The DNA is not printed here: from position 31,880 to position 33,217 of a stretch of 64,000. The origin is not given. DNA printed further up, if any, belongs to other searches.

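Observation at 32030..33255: Chromosomal Cre/lox-like module: Cre homolog next to a loxP-armed site with a new spacer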

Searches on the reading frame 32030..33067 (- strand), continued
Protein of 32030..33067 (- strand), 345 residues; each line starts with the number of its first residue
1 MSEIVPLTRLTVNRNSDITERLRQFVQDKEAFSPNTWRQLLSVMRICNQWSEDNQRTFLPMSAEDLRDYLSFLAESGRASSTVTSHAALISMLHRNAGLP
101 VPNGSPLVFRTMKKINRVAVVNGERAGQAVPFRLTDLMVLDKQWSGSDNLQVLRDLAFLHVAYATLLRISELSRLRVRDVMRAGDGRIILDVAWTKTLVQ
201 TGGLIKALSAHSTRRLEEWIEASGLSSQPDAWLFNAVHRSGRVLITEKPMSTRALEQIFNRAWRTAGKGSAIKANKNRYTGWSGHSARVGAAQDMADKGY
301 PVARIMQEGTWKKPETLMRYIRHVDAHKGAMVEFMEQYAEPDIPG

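Call 52: find_related_loci(query=A1, collection=metagenome_contigs, flank=1200)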
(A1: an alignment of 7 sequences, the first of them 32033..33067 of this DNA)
Query A1 (345 aa) in metagenome_contigs; peptide patterns used: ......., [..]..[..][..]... (x = any residue, [..] = any of these).
394 stretches matched a pattern; 274 encode a relative of the query (tblastn E <= 1e-3); the best 80 are kept; 80 distinct loci.
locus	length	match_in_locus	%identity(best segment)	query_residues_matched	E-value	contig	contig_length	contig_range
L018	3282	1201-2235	98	1-345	0e+0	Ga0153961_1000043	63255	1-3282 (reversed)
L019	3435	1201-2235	97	1-345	0e+0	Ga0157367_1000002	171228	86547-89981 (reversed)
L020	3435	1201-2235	97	1-345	0e+0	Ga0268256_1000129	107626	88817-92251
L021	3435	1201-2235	96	1-345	0e+0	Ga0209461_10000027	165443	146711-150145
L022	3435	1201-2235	92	1-345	0e+0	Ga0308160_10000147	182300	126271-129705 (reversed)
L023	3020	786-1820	91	1-345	0e+0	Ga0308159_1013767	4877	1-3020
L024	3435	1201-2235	92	1-345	0e+0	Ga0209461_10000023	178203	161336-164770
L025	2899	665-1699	91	1-345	0e+0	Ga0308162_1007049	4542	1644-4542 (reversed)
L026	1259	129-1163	92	1-345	0e+0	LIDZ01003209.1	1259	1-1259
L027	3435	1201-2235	91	1-345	0e+0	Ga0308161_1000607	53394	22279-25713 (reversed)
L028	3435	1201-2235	91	1-345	0e+0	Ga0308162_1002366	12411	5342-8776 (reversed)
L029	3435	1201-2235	90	1-345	0e+0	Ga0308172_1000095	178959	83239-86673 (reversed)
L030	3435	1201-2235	90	1-345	0e+0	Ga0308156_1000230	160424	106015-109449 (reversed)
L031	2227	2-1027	91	4-345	0e+0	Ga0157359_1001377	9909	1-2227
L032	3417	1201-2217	90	1-339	0e+0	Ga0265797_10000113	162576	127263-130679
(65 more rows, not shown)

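Call 70: find_encoding_contigs(protein=P0060, flank=8000, max_places=2)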
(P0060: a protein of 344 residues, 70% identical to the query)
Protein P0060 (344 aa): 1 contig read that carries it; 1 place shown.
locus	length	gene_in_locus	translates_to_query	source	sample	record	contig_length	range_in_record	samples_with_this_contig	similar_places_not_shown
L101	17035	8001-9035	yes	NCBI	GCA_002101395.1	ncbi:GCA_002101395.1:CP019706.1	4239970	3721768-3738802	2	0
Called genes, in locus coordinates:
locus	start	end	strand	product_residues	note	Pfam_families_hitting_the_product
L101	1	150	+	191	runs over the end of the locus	PF02342:TerD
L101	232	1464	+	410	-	PF02342:TerD, PF10138:vWA-TerF-like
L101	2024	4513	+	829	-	PF19077:Big_13 (faint)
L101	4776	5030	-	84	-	-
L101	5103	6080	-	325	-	PF20390:DUF6685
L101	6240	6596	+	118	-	-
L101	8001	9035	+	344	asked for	PF00589:Phage_integrase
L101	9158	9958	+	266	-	PF03180:Lipoprotein_9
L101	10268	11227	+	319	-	PF03851:UvdE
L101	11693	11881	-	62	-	-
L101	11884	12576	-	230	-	-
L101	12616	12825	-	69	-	PF02796:HTH_7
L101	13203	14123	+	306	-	PF03824:NicO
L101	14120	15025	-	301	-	PF00126:HTH_1, PF03466:LysR_substrate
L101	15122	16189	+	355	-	PF01370:Epimerase, PF22917:PRISE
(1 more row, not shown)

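Call 71: search_protein_families(library=ncbifam, proteins=[window:32033-33067:-], max_evalue=0.001)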
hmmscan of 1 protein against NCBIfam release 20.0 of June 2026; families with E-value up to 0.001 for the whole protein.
window:32033-33067:- (345 aa): 3 families
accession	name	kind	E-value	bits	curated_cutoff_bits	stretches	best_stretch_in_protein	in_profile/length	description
TIGR02225.1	recomb_XerD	equivalog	7.4e-07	28.8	329.6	1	24-182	5-153/290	site-specific tyrosine recombinase XerD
TIGR02224.1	recomb_XerC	equivalog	1e-06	28.4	335.15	1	25-181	6-156/295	tyrosine recombinase XerC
NF001399.0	PRK00283.1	subfamily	1.1e-06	28.1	279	1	29-183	19-164/300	tyrosine recombinase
